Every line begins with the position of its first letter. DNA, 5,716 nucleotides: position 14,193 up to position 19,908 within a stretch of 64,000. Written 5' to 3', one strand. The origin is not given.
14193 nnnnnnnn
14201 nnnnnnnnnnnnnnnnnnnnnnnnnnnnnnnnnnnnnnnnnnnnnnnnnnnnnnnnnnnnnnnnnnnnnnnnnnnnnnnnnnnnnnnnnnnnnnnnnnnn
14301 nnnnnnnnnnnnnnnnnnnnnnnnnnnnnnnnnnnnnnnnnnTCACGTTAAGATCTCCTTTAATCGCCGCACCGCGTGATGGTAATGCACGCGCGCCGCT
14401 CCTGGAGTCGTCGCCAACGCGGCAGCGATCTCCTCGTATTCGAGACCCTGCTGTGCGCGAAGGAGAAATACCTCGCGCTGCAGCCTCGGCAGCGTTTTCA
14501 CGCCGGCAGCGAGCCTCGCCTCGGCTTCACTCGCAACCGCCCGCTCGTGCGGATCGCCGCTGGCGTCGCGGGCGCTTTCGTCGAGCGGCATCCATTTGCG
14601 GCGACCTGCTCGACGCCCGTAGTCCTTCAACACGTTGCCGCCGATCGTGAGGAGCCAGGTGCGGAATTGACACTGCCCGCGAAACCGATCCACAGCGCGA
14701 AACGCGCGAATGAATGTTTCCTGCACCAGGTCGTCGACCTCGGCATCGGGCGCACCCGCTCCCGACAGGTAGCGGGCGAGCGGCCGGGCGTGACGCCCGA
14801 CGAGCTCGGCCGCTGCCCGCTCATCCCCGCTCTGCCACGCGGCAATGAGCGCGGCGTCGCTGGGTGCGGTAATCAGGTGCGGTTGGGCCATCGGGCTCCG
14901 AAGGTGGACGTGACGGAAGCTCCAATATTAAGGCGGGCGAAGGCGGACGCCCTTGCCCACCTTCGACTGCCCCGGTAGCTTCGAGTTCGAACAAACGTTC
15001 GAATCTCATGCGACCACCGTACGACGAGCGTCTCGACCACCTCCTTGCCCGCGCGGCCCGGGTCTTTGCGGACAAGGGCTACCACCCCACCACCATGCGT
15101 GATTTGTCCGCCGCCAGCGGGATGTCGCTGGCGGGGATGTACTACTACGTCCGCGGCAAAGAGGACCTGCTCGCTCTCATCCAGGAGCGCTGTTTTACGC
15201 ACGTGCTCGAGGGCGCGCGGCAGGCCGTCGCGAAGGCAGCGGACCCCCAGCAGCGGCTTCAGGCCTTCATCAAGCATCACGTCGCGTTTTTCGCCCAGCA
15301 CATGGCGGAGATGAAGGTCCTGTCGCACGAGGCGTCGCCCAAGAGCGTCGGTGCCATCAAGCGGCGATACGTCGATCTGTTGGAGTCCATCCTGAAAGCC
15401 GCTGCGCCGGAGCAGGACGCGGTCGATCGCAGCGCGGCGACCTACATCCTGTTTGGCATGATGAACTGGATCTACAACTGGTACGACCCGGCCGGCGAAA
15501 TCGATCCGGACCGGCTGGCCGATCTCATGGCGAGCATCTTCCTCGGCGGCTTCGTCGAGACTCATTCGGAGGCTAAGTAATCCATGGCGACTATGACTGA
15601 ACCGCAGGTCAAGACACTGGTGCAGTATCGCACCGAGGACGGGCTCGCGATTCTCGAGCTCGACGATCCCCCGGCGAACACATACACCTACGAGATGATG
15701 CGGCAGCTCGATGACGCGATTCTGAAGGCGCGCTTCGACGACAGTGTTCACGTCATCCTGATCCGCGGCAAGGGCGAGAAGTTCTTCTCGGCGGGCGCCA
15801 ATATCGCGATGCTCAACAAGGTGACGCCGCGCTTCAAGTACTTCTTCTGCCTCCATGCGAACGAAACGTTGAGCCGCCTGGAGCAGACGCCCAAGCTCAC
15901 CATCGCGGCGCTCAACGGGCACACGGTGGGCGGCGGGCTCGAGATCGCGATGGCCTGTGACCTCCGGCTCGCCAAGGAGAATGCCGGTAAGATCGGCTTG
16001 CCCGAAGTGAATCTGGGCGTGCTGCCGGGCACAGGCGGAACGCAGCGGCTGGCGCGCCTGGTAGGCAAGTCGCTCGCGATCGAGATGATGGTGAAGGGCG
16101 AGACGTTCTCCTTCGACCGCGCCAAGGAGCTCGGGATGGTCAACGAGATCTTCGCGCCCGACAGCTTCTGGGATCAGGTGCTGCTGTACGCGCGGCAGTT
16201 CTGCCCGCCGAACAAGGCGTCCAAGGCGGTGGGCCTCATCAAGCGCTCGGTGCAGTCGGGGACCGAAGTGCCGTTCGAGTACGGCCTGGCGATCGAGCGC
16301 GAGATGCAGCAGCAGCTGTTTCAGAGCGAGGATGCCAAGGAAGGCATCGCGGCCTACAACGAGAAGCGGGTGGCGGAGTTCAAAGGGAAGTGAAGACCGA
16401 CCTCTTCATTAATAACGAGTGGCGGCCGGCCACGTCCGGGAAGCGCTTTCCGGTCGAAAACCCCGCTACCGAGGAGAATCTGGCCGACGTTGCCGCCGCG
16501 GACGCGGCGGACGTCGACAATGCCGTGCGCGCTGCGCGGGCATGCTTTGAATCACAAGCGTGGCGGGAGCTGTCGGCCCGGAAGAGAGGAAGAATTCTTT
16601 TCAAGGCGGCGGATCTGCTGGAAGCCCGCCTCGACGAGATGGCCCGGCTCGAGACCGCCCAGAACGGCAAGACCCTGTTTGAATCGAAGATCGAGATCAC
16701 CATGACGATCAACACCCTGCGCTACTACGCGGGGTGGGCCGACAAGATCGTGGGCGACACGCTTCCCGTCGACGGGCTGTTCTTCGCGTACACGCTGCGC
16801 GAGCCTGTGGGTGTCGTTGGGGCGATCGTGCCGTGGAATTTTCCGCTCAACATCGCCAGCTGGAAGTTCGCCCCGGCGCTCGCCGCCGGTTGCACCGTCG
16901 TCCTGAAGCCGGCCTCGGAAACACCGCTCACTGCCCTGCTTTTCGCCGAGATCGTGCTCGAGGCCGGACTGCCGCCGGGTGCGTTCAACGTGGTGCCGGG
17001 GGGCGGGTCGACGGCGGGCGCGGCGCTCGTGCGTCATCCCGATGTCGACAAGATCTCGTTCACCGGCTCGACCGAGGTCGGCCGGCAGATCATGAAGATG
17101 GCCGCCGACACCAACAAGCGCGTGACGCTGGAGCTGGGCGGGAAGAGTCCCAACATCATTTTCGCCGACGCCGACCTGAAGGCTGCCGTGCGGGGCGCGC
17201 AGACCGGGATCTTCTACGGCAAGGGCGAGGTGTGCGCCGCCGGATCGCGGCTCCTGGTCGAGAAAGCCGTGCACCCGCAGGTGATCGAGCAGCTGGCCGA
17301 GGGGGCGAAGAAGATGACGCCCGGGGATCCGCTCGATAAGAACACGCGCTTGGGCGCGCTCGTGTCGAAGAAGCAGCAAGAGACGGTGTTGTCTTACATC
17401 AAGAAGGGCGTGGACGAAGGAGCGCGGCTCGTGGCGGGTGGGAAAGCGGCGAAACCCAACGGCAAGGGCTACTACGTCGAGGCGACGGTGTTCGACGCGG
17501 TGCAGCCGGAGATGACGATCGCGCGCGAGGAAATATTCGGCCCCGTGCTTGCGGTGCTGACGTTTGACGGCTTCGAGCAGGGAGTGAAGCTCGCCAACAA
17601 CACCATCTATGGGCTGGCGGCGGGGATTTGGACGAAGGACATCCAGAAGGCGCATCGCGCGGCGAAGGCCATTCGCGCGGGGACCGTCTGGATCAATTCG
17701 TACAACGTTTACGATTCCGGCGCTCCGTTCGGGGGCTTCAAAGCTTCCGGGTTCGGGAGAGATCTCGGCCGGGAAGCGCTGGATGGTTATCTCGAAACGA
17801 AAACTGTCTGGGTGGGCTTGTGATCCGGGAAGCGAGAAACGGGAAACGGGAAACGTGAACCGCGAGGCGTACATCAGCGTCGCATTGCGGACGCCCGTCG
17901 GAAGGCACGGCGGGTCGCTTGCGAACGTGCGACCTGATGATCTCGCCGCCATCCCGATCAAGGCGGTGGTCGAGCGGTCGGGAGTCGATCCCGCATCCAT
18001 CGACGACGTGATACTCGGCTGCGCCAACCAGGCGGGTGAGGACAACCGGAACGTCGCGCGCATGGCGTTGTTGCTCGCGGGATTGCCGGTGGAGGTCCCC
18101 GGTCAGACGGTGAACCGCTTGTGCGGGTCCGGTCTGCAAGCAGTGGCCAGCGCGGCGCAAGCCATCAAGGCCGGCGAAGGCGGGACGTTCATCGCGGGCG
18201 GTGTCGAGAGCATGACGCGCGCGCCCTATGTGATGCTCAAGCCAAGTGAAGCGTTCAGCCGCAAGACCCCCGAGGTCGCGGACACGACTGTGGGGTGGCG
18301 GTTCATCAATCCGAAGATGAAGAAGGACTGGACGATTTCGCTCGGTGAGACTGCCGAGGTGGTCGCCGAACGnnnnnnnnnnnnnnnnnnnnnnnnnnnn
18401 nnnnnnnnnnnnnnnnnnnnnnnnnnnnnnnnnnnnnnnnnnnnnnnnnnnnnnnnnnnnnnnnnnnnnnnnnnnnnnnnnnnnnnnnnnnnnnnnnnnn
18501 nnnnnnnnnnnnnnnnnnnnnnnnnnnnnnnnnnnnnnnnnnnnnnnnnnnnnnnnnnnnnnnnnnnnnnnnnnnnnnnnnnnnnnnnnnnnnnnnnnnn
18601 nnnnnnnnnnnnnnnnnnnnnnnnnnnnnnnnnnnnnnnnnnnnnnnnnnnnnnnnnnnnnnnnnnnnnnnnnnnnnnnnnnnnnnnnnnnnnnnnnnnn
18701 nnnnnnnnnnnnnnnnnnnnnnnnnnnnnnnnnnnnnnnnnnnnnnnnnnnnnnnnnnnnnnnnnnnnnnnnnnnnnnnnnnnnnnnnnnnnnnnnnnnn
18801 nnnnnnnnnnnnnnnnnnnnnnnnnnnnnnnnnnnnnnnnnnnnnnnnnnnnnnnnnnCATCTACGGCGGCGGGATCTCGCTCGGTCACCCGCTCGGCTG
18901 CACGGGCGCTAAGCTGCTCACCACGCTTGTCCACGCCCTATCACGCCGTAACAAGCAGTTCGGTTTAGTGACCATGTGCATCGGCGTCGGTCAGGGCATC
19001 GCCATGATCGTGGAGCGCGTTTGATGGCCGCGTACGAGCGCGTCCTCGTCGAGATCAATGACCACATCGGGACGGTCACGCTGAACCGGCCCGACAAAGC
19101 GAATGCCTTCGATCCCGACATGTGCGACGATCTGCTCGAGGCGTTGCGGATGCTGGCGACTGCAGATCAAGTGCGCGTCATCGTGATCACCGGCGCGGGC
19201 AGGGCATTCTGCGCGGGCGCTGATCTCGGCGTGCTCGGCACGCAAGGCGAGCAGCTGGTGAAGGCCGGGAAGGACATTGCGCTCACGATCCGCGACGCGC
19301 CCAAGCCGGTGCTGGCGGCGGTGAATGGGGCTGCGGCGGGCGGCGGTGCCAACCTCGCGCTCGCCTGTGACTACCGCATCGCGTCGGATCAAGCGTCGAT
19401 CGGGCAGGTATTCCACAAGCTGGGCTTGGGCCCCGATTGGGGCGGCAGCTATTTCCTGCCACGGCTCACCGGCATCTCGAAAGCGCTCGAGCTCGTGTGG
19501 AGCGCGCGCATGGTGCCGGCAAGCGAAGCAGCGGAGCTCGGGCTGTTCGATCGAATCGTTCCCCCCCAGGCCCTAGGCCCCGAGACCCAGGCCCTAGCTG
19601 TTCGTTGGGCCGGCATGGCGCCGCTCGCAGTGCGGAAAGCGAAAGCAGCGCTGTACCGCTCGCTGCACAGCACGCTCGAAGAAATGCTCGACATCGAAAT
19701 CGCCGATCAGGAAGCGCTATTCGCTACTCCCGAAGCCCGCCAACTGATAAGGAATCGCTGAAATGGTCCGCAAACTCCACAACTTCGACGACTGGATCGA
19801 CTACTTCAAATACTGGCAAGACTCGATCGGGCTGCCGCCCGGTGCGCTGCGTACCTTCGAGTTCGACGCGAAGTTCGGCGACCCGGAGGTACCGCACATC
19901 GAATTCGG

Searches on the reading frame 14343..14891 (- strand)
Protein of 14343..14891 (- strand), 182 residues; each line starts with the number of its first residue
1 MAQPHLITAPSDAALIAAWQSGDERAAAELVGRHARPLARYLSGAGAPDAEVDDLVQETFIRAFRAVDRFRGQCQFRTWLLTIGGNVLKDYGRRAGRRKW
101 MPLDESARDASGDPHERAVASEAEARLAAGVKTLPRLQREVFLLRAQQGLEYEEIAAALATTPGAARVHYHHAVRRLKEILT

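Call 6: search_protein_families(library=pfam, proteins=[window:14343-14891:-], max_evalue=0.1)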
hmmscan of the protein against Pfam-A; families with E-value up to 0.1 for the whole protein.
window:14343-14891:- (182 aa): 3 families
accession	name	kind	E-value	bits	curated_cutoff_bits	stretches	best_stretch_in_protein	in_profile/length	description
PF04542.20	Sigma70_r2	-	8.7e-16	57.9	24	1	30-98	1-71/71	Sigma-70 region 2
PF08281.18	Sigma70_r4_2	-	5.4e-12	45.6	25.7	1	131-177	8-54/54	Sigma-70, region 4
PF04545.22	Sigma70_r4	-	7.6e-07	29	24.1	1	132-179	3-50/50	Sigma-70, region 4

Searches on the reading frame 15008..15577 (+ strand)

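Call 32: search_protein_families(library=pfam, proteins=[window:15008-15577:+], max_evalue=0.001)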
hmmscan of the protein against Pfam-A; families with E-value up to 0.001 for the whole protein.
window:15008-15577:+ (190 aa): 3 families
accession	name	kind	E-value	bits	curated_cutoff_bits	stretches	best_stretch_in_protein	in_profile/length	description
PF17932.6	TetR_C_24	-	4.9e-22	78.8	26.4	1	78-181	2-113/114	Tetracyclin repressor-like, C-terminal domain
PF00440.29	TetR_N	-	3.3e-12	46.4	24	1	12-56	1-45/47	Bacterial regulatory proteins, tetR family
PF17918.6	TetR_C_15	-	4e-05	24.7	26.8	1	80-153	2-79/108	Tetracyclin repressor-like, C-terminal domain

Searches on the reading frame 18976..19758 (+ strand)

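Call 32: search_protein_families(library=pfam, proteins=[window:18976-19758:+], max_evalue=0.001)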
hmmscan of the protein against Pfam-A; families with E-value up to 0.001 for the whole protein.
window:18976-19758:+ (261 aa): 2 families
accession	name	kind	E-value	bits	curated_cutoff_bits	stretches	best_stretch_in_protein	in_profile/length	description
PF00378.25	ECH_1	-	1.6e-56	191.9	27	1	26-253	1-232/251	Enoyl-CoA hydratase/isomerase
PF16113.10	ECH_2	-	3.7e-32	112.6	27.2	1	31-209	1-186/335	Enoyl-CoA hydratase/isomerase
